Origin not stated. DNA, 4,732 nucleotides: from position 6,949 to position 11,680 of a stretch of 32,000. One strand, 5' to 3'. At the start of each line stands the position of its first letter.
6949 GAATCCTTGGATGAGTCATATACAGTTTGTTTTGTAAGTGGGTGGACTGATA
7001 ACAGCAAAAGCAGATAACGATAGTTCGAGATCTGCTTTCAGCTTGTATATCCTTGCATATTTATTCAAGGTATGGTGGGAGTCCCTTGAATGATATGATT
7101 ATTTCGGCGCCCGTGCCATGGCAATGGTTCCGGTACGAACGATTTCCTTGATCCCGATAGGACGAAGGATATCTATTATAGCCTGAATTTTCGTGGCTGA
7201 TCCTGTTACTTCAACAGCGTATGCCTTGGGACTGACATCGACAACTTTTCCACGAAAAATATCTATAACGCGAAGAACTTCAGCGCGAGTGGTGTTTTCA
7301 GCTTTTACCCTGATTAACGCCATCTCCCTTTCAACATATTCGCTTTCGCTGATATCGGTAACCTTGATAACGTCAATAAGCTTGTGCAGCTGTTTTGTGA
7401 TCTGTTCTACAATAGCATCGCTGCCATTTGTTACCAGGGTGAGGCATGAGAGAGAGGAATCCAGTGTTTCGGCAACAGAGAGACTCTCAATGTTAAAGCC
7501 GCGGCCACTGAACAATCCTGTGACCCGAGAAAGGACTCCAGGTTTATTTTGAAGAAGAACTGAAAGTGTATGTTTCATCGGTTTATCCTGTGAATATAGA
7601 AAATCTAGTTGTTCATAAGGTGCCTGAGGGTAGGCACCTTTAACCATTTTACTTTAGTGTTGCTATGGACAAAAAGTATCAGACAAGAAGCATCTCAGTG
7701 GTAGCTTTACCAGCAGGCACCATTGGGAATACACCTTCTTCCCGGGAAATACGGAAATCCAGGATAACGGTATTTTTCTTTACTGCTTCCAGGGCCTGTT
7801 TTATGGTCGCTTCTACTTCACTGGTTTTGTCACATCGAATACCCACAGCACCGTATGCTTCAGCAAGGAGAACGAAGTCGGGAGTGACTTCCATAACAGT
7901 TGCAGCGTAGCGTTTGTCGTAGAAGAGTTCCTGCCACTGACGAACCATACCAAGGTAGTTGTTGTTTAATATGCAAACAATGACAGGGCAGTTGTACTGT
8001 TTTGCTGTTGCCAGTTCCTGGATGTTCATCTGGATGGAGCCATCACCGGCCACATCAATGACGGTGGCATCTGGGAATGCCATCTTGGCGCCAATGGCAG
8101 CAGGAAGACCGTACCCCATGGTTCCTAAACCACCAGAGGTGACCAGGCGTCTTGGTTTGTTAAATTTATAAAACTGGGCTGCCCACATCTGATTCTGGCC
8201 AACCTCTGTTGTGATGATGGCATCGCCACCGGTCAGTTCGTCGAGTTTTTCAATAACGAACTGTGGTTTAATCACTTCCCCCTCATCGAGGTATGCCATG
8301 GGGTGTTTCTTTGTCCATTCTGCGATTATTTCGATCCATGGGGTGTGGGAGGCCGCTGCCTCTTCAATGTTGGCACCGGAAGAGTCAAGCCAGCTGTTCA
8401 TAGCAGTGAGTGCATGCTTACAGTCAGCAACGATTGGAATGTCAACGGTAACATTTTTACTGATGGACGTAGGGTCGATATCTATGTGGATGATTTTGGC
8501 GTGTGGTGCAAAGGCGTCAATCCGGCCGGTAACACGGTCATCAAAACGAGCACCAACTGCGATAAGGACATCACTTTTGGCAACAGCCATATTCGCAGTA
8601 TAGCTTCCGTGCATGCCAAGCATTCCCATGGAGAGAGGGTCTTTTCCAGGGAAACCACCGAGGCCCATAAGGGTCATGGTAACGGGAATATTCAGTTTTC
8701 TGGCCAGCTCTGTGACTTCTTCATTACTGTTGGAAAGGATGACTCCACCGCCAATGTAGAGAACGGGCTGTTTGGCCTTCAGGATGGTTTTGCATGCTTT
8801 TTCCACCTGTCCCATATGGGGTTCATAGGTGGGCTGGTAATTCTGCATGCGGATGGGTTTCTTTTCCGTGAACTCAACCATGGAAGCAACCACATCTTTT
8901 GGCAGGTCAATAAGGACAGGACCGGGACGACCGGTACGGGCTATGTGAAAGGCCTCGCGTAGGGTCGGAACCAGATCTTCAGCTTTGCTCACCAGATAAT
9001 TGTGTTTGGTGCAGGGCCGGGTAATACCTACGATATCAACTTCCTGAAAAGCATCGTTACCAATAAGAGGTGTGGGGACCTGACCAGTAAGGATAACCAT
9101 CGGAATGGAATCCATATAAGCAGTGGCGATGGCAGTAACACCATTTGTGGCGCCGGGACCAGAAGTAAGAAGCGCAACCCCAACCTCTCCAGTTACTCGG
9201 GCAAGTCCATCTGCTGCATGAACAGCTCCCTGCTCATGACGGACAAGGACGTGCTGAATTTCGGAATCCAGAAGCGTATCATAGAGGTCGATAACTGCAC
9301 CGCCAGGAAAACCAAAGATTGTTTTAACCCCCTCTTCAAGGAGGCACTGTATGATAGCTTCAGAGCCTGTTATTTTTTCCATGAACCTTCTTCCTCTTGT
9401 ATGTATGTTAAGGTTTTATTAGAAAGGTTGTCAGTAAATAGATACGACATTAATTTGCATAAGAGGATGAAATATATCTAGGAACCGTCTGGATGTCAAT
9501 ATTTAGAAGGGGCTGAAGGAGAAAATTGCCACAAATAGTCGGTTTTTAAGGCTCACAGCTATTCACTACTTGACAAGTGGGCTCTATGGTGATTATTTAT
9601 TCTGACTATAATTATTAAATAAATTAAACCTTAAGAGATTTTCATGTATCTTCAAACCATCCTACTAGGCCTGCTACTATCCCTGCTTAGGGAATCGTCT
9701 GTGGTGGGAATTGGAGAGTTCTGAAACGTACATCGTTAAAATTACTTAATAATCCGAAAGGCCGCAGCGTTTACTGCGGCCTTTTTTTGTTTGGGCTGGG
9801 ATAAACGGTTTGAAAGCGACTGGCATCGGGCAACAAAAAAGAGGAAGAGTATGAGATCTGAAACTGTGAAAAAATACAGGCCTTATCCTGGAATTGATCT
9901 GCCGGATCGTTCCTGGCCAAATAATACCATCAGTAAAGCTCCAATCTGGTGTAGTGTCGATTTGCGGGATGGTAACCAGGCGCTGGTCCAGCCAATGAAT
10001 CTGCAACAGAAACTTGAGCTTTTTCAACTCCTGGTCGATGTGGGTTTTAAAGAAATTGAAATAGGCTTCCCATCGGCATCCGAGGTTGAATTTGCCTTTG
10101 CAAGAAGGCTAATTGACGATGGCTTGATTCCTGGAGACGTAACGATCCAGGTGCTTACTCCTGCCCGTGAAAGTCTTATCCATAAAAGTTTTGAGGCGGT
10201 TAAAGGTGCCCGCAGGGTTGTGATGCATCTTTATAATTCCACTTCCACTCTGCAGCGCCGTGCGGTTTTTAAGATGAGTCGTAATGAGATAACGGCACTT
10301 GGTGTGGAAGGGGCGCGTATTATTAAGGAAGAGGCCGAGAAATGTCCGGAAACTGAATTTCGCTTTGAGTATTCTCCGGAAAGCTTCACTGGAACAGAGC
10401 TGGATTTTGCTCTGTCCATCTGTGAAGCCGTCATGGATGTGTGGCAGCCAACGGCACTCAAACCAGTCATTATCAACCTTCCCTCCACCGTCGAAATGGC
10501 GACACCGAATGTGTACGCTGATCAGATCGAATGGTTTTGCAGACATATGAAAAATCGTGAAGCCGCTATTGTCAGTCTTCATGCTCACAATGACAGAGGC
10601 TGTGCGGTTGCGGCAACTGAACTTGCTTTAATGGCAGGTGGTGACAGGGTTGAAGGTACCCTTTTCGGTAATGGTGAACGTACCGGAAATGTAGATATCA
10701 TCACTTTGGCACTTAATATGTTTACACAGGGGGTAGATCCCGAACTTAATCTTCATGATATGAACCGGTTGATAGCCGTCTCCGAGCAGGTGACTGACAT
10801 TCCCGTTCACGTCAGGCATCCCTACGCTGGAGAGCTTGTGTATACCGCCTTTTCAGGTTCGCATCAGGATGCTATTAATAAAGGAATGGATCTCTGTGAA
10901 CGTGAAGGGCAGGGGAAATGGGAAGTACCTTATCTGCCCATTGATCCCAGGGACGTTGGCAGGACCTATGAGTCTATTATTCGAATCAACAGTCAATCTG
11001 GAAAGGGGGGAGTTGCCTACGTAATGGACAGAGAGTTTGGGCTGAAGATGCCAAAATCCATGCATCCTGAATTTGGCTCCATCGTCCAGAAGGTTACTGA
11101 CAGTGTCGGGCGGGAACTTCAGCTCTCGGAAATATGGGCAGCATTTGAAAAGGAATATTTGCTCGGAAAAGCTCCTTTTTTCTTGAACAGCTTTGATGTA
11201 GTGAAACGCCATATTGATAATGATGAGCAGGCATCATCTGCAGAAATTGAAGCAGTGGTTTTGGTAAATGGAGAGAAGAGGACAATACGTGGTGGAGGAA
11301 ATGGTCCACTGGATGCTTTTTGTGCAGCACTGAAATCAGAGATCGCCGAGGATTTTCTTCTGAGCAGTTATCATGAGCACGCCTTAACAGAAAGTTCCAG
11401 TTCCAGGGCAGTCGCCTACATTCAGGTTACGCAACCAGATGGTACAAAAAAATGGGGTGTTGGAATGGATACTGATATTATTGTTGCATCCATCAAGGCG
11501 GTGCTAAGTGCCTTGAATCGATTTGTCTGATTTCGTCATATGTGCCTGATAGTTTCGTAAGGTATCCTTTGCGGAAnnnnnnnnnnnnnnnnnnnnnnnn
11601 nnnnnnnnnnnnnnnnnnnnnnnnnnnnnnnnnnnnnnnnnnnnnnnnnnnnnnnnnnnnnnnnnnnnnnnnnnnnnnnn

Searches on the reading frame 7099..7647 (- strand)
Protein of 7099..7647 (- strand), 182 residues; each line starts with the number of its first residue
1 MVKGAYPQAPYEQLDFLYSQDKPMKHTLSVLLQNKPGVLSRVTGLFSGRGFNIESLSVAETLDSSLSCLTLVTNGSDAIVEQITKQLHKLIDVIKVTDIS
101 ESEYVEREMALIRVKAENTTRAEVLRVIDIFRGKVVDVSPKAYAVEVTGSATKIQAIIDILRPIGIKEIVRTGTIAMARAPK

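Call 43: search_protein_families(library=pfam, proteins=[window:7099-7647:-])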
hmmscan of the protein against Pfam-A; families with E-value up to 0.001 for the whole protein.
window:7099-7647:- (182 aa): 5 families
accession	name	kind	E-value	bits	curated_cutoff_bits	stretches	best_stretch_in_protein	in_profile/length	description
PF10369.15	ALS_ss_C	-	4.6e-29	100.7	23.2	1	107-179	1-73/74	Small subunit of acetolactate synthase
PF22629.2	ACT_AHAS_ss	-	1.7e-23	83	27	1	28-95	1-67/67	AHAS small subunit-like ACT domain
PF13710.12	ACT_5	-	7.3e-15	55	27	1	35-96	2-62/62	ACT domain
PF01842.31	ACT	-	4.5e-13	49.1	27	1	26-91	1-65/66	ACT domain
PF13291.12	ACT_4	-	0.00082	20.4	27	0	27-96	8-78/80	ACT domain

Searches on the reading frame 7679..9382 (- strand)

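Call 3: search_protein_families(library=pfam, proteins=[window:7679-9382:-])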
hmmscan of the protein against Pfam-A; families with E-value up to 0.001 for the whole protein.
window:7679-9382:- (567 aa): 3 families
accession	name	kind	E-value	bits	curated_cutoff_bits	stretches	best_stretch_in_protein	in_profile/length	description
PF02775.26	TPP_enzyme_C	-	7.2e-58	195.1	21.9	1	394-536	2-145/151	Thiamine pyrophosphate enzyme, C-terminal TPP binding domain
PF00205.28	TPP_enzyme_M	-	2.8e-51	173.2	30.4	1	193-327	1-136/137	Thiamine pyrophosphate enzyme, central domain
PF02776.23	TPP_enzyme_N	-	3.9e-41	140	26.8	1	5-119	2-118/119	Thiamine pyrophosphate enzyme, N-terminal TPP binding domain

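Call 4: search_protein_families(library=ncbifam, proteins=[window:7679-9382:-])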
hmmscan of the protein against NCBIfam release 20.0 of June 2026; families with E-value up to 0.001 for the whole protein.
window:7679-9382:- (567 aa): 54 families (the best 25 are shown)
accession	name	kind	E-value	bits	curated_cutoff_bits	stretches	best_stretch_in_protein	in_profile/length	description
NF004710.0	PRK06048.1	equivalog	2.2e-254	845.1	976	1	1-565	5-557/561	acetolactate synthase large subunit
TIGR00118.1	acolac_lg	equivalog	3.8e-251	834.4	538.35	1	5-565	2-554/557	biosynthetic-type acetolactate synthase large subunit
NF006319.0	PRK08527.1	equivalog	1.9e-236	785.9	905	1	1-566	1-559/565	acetolactate synthase large subunit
NF005409.0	PRK06965.1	equivalog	6.2e-234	777.8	1035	1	3-566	20-582/587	acetolactate synthase 3 catalytic subunit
NF006581.0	PRK09107.1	equivalog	1.5e-228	759.9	974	1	2-566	9-574/595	acetolactate synthase 3 large subunit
NF005058.0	PRK06466.1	equivalog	4e-224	745.4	951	1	1-566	1-568/574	acetolactate synthase 3 large subunit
NF005824.0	PRK07710.1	equivalog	1e-222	740.5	976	1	3-565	16-568/573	acetolactate synthase large subunit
NF006525.0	PRK08979.1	equivalog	1.5e-221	736.8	1084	1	1-566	1-566/572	acetolactate synthase 3 large subunit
NF005860.0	PRK07789.1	equivalog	8.7e-221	734.5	881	1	2-564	32-597/615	acetolactate synthase large subunit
NF005228.0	PRK06725.1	equivalog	2.4e-219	729.3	991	1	2-566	14-566/571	acetolactate synthase large subunit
NF005936.0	PRK07979.1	equivalog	9.5e-218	724.1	1080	1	1-566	1-568/574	acetolactate synthase 3 large subunit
NF005651.0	PRK07418.1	subfamily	3.9e-217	722.3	942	1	2-565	17-579/617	acetolactate synthase large subunit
NF005364.0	PRK06882.1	equivalog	3.9e-217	722.2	1083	1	1-566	1-566/574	acetolactate synthase 3 large subunit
NF004919.0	PRK06276.1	equivalog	2.9e-216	719.3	866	1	5-565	2-557/582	acetolactate synthase large subunit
NF006524.0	PRK08978.1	equivalog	1.6e-202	673.6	738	1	5-565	2-544/548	acetolactate synthase 2 catalytic subunit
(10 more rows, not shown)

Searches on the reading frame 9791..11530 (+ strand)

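Call 3: search_protein_families(library=pfam, proteins=[window:9791-11530:+])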
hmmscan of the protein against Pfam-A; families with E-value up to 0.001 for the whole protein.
window:9791-11530:+ (579 aa): 3 families
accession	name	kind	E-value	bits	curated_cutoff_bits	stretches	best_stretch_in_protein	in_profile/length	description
PF00682.25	HMGL-like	-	9.8e-70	235.3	29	1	51-327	2-256/260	HMGL-like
PF22615.1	IPMS_D2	-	7.3e-36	122.7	27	1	348-412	1-65/66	Alpha-isopropylmalate synthase, post-catalytic domain-like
PF08502.15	LeuA_dimer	-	5.4e-28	97.9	24.9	1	446-578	5-130/131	LeuA allosteric (dimerisation) domain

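Call 4: search_protein_families(library=ncbifam, proteins=[window:9791-11530:+])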
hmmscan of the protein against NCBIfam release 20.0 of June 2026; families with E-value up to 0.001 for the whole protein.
window:9791-11530:+ (579 aa): 19 families
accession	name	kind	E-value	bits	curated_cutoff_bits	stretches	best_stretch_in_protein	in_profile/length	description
NF002991.1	PRK03739.1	subfamily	1.6e-254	845.7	455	1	26-577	2-550/550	2-isopropylmalate synthase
TIGR00970.1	leuA_yeast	equivalog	1.8e-231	769.6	697.4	1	26-578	2-562/564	2-isopropylmalate synthase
NF011420.0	PRK14847.1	equivalog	5.7e-131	436.3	604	1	23-347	3-329/333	2-isopropylmalate synthase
NF002086.0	PRK00915.1-3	equivalog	5.8e-57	193.3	532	1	58-578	14-501/516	2-isopropylmalate synthase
NF042434.1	IPMS_Lepto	equivalog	6.5e-55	186.6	500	1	51-425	6-359/374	2-isopropylmalate synthase LeuA2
TIGR00973.1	leuA_bact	equivalog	9.9e-53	179.3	598.7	1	57-576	8-494/494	2-isopropylmalate synthase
NF002087.0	PRK00915.1-4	equivalog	4.8e-51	173.8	729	1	57-578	13-502/516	2-isopropylmalate synthase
NF002088.0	PRK00915.1-5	equivalog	2e-49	168.4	697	1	57-578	10-498/514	2-isopropylmalate synthase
NF002084.0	PRK00915.1-1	equivalog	4.8e-45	154.1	748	1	57-577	11-498/523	2-isopropylmalate synthase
NF002085.0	PRK00915.1-2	subfamily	1.9e-44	152.2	517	1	57-577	20-498/504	2-isopropylmalate synthase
TIGR02090.1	LEU1_arch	subfamily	1.4e-35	123.1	484.75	1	57-437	7-349/363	isopropylmalate/citramalate/homocitrate synthases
TIGR00977.1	citramal_synth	equivalog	2.2e-32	112.1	450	1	57-575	8-513/526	citramalate synthase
NF041069.1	IPMS_Sufob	equivalog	2.9e-31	109.1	600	1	57-424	7-338/371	isopropylmalate synthase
TIGR02146.1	LysS_fung_arch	equivalog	3.2e-26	92.4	413.55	1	58-365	6-290/344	homocitrate synthase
TIGR02660.1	nifV_homocitr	equivalog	2.1e-24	86.5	462.9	1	56-448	7-361/365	homocitrate synthase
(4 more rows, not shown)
